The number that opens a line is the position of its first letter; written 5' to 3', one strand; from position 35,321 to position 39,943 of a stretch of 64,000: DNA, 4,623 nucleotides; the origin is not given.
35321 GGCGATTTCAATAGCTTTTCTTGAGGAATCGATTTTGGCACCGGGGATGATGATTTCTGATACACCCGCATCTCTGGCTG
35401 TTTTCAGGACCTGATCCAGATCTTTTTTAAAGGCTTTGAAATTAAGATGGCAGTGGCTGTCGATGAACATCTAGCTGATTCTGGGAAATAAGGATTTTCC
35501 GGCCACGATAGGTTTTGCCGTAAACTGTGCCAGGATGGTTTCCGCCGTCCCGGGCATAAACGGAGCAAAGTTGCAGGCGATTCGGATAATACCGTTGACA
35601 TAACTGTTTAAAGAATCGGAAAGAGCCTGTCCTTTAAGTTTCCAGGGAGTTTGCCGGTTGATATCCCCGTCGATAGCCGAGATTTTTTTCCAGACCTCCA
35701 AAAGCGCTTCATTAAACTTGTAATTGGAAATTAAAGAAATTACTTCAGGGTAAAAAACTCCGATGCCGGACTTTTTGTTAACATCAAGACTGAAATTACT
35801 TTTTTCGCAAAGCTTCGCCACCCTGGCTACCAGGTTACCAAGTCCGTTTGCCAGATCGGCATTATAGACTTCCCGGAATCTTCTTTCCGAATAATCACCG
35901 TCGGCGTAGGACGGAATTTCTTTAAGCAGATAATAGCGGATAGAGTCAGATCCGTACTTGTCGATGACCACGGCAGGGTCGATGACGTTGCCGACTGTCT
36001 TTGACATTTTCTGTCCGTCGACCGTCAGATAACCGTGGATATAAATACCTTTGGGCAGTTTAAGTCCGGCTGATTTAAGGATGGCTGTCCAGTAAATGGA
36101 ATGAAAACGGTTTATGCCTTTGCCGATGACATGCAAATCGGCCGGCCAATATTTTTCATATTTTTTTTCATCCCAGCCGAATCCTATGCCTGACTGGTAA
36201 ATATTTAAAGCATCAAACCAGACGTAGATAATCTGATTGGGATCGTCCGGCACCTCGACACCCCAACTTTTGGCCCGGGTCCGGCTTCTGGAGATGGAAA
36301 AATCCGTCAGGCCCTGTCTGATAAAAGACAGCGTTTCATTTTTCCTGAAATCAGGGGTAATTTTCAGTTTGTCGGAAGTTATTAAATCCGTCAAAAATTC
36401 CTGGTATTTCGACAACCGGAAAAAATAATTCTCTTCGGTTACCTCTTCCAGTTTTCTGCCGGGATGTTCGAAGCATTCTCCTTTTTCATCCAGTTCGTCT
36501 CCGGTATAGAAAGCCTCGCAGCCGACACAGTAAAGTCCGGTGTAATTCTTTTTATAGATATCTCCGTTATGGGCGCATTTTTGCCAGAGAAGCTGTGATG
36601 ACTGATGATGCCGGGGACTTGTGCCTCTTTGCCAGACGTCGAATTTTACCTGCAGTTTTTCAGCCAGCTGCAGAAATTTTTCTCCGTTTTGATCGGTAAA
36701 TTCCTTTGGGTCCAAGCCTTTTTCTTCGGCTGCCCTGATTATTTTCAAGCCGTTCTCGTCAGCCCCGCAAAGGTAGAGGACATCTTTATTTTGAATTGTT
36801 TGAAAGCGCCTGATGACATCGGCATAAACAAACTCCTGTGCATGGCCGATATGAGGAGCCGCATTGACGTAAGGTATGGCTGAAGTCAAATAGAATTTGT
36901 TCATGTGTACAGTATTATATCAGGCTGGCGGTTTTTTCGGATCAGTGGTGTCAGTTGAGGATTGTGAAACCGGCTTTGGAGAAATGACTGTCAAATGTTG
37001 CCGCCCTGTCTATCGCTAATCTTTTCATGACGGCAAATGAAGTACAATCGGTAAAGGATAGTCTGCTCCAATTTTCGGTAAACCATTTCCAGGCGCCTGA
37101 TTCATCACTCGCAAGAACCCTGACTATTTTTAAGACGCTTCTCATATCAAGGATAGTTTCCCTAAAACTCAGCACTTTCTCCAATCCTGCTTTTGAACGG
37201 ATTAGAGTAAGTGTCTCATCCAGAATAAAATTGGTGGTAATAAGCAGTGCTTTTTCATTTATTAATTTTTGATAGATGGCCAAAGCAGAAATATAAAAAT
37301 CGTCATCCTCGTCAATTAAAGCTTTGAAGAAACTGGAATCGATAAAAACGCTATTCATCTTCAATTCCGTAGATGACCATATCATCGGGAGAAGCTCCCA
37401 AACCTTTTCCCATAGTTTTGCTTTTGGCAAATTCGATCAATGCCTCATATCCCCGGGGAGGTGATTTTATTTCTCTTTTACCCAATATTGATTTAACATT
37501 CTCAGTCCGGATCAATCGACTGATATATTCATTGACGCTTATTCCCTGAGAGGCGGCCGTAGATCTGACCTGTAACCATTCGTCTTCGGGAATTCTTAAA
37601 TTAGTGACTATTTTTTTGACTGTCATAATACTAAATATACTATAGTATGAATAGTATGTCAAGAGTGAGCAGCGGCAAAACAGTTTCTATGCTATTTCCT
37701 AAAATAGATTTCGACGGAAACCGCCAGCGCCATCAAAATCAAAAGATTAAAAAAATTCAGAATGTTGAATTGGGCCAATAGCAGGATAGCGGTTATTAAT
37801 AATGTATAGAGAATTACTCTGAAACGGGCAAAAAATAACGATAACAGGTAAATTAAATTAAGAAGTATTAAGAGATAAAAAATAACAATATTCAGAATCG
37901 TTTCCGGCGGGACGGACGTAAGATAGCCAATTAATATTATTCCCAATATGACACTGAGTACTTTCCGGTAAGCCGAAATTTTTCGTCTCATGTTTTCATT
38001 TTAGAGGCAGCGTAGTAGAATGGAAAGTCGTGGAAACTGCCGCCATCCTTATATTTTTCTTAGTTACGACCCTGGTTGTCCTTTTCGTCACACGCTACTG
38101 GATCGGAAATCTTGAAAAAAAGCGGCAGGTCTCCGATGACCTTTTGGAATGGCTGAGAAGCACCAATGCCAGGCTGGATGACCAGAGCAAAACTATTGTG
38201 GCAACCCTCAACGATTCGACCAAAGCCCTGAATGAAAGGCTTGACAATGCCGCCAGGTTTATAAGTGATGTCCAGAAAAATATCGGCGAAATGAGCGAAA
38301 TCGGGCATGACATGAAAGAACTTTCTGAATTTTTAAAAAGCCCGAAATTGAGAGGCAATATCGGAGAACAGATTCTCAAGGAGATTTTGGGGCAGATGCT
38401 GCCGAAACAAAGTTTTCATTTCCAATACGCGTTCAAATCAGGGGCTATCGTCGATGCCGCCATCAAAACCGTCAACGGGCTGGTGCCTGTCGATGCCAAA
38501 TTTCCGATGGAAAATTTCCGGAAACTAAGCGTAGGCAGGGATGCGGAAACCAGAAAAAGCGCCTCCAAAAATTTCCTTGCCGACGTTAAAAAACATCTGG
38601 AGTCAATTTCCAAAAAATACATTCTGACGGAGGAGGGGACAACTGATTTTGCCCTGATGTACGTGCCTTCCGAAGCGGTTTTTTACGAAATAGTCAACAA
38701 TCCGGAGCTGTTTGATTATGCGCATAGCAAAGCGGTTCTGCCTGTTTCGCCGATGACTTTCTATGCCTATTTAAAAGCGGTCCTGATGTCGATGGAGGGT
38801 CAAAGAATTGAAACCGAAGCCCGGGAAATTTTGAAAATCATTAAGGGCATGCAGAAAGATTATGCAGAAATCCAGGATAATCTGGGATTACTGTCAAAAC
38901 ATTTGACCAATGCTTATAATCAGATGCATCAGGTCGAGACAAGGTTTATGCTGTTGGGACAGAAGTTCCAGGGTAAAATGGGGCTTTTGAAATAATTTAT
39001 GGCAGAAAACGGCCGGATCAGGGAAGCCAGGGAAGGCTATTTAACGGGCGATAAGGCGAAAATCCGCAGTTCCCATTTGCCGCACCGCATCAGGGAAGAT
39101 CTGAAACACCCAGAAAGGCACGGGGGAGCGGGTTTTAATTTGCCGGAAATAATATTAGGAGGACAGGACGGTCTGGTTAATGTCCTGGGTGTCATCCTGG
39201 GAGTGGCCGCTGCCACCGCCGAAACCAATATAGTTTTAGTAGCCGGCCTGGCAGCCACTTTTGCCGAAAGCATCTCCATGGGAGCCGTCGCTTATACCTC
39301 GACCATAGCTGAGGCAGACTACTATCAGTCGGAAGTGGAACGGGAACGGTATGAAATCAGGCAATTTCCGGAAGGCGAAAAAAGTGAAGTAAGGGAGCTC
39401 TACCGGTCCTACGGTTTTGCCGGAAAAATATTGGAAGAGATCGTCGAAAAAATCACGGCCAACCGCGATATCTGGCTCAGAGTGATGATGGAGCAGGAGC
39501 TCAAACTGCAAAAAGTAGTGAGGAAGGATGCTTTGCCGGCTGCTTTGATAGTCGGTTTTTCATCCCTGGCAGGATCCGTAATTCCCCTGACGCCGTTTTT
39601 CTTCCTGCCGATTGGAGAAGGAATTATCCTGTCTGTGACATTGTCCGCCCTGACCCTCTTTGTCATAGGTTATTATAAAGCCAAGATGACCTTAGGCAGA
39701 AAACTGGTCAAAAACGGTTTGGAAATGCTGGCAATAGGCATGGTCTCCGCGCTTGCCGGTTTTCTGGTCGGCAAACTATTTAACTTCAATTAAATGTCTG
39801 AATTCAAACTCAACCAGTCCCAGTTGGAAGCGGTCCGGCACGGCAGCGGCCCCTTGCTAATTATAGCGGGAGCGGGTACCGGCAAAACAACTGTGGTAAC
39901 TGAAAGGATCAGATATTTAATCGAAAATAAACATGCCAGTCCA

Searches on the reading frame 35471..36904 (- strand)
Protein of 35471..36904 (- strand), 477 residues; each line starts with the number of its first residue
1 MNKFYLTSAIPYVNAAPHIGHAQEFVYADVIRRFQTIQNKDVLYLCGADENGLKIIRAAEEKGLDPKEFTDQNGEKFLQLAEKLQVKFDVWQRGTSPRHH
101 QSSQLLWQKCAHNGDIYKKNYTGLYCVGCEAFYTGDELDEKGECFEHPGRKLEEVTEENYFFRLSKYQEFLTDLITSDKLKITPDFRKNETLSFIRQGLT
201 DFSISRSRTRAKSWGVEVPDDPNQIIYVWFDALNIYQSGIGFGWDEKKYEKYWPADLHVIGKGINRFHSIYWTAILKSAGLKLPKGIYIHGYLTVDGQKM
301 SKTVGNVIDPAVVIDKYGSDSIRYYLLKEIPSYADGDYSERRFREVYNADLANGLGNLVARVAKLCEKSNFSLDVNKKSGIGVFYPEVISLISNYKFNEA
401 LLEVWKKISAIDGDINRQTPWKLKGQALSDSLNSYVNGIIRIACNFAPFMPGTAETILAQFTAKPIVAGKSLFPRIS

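Call 4: search_protein_families(library=pfam, proteins=[window:35471-36904:-], max_evalue=0.01)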
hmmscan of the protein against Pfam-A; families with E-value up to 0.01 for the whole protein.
window:35471-36904:- (477 aa): 3 families
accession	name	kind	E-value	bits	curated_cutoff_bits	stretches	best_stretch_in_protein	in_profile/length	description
PF09334.17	tRNA-synt_1g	-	4.9e-97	325.6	20.1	1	5-362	2-390/391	tRNA synthetases class I (M)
PF00133.28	tRNA-synt_1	-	6.1e-30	104.7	22.7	2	224-328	297-404/414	tRNA synthetases class I (I, L, M and V)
PF01406.26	tRNA-synt_1e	-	4.3e-14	53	27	2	13-89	19-95/301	tRNA synthetases class I (C) catalytic domain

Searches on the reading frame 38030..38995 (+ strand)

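Call 4: search_protein_families(library=pfam, proteins=[window:38030-38995:+], max_evalue=0.01)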
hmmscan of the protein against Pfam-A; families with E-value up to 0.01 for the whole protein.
window:38030-38995:+ (321 aa): 3 families
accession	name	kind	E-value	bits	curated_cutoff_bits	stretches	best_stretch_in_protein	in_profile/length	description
PF02646.22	RmuC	-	1.1e-51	176.1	26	1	48-303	2-267/291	RmuC family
PF04108.17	ATG17_like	-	4.8e-05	23.4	43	1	38-307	50-253/355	Autophagy protein ATG17-like domain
PF23203.1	KIF21A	-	0.0079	16.4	28.5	0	30-91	42-105/161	KIF21A-like domain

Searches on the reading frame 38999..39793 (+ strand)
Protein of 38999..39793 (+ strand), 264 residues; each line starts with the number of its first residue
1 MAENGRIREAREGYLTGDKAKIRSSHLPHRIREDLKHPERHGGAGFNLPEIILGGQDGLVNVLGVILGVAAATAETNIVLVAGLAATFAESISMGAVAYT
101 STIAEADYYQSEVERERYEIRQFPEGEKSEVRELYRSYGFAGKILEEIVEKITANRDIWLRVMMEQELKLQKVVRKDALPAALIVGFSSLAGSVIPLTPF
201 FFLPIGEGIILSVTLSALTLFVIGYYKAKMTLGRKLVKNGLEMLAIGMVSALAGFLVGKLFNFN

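Call 4: search_protein_families(library=pfam, proteins=[window:38999-39793:+], max_evalue=0.01)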
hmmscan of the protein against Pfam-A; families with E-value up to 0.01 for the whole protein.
window:38999-39793:+ (264 aa): 1 family
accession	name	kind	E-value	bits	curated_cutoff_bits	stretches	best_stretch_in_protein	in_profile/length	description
PF01988.24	VIT1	-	2.4e-57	194.7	28.1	1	50-259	3-214/214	VIT family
